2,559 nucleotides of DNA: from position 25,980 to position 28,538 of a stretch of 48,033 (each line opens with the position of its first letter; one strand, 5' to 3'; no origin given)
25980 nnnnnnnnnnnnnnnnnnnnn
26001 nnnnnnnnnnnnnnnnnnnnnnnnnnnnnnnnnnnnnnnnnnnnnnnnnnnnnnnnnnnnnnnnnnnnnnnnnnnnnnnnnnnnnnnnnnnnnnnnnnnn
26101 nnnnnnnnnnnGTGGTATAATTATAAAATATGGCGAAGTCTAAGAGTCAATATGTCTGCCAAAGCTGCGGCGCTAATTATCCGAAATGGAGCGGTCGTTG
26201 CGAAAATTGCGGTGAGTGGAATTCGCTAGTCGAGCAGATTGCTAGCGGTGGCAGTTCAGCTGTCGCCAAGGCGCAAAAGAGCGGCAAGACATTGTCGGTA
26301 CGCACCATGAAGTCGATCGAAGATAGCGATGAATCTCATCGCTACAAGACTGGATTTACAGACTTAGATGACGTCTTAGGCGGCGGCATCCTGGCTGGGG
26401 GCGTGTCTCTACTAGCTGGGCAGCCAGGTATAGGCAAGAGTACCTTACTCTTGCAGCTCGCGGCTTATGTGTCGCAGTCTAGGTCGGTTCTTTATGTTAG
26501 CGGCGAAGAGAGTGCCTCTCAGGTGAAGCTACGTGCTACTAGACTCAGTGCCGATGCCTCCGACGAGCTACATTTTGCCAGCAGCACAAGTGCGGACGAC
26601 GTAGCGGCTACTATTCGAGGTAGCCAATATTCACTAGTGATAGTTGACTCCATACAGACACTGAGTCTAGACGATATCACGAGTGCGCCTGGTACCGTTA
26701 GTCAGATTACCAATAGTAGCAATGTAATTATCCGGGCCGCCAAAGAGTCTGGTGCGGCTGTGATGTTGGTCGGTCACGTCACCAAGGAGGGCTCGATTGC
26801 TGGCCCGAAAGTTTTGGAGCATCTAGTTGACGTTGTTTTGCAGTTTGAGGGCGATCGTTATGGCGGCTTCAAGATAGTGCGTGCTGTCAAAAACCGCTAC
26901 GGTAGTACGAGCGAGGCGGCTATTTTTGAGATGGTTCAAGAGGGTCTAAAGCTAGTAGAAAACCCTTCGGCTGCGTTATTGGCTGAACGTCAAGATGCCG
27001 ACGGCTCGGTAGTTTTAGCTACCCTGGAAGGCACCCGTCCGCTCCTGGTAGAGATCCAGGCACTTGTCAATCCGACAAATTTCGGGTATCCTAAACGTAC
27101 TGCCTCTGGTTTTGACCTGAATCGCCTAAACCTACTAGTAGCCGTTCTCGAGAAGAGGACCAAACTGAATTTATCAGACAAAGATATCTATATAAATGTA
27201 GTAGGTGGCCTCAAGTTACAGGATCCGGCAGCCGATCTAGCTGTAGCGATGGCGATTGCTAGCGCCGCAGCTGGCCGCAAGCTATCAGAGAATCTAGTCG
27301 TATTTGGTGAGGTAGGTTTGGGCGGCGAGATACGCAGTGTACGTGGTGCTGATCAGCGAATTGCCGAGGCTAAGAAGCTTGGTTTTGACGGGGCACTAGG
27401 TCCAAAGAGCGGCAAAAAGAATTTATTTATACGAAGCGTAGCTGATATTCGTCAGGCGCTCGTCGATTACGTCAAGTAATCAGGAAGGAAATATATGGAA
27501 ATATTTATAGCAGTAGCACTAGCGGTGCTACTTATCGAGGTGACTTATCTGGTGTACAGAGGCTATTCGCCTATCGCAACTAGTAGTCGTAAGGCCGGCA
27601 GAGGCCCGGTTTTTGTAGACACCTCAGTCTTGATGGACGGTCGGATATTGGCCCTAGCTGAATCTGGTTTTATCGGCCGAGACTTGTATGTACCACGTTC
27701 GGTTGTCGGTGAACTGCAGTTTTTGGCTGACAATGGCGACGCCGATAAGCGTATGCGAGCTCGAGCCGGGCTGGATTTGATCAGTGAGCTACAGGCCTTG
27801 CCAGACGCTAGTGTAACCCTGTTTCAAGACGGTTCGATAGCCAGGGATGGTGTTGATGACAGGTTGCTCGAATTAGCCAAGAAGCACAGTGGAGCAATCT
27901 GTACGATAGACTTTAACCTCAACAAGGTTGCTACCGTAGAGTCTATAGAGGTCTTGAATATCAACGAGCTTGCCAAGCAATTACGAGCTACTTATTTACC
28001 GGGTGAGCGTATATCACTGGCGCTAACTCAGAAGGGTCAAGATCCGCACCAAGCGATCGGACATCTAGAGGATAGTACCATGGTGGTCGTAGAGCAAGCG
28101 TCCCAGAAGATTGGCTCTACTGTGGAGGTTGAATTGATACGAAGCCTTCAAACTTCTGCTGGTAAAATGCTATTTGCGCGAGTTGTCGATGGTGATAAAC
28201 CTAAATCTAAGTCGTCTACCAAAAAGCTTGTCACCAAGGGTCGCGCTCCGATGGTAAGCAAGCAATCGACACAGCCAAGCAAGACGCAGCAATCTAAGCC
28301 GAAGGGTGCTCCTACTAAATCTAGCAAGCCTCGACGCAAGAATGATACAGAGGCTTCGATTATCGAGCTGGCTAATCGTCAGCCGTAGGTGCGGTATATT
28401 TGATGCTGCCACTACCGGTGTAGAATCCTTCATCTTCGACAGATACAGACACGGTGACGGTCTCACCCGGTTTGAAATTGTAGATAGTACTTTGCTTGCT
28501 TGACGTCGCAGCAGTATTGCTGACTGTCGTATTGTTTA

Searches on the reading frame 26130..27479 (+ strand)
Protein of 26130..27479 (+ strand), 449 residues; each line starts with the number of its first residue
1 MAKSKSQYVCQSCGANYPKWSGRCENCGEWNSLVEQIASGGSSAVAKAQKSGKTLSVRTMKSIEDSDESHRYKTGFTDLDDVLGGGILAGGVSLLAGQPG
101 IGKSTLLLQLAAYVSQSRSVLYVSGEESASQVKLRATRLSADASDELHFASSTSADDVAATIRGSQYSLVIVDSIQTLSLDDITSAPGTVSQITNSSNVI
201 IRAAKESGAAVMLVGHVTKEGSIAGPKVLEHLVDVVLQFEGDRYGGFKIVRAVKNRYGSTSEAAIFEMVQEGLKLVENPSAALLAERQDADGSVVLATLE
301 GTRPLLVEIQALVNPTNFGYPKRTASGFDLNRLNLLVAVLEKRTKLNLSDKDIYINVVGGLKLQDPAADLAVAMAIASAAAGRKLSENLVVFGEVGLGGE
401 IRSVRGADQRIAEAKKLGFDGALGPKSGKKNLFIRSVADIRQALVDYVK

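Call 7: search_protein_families(library=pfam, proteins=[window:26130-27479:+])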
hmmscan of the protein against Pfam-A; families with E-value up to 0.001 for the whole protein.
window:26130-27479:+ (449 aa): 12 families
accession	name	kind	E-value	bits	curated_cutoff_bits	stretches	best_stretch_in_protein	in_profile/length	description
PF13481.12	AAA_25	-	6.5e-20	72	27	1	69-221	12-194/195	AAA domain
PF06745.19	ATPase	-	2.4e-13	50.4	26.6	1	73-143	2-74/231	KaiC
PF18073.7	Zn_ribbon_LapB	-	9.3e-11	41.7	25.7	1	8-35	1-28/28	Rubredoxin metal binding domain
PF13541.12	ChlI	-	4.8e-10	39.8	27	1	344-426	36-119/121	Subunit ChlI of Mg-chelatase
PF03796.21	DnaB_C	-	5e-09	36.4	27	1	73-183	3-117/255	DnaB-like helicase C terminal domain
PF05362.19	Lon_C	-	3.2e-06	27.3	21.1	1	347-432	90-176/205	Lon protease (S16) C-terminal proteolytic domain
PF13401.12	AAA_22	-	8e-06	26.6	27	1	91-215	6-122/130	AAA domain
PF13479.12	AAA_24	-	9e-05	22.8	27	1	94-179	6-80/195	AAA domain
PF13604.12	AAA_30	-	0.00034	20.8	27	1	91-233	19-141/191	AAA domain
PF07728.20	AAA_5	-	0.00045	20.7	22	1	94-188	3-80/139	AAA domain (dynein-related subfamily)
PF13191.12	AAA_16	-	0.00078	20.4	32.6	1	91-130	25-63/167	AAA ATPase domain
PF20720.3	nSTAND3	-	0.00099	19.3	27.2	0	92-130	19-58/155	Novel STAND NTPase 3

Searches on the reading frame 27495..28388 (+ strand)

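Call 7: search_protein_families(library=pfam, proteins=[window:27495-28388:+])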
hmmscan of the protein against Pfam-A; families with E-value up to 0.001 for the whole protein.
window:27495-28388:+ (297 aa): 2 families
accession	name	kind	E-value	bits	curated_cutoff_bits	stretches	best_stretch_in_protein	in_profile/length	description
PF01938.26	TRAM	-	0.00049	20.3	21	1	170-221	5-55/61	TRAM domain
PF01850.27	PIN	-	0.00092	20.3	23.6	0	39-145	1-117/120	PIN domain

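Call 38: search_protein_families(library=ncbifam, proteins=[window:27495-28388:+], max_evalue=0.00001)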
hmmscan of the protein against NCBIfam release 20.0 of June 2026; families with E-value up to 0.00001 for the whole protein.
window:27495-28388:+ (297 aa): 1 family
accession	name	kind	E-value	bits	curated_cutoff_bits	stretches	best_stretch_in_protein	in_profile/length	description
NF010335.0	PRK13764.1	equivalog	4.1e-06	25.6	340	1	39-202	6-179/613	ATPase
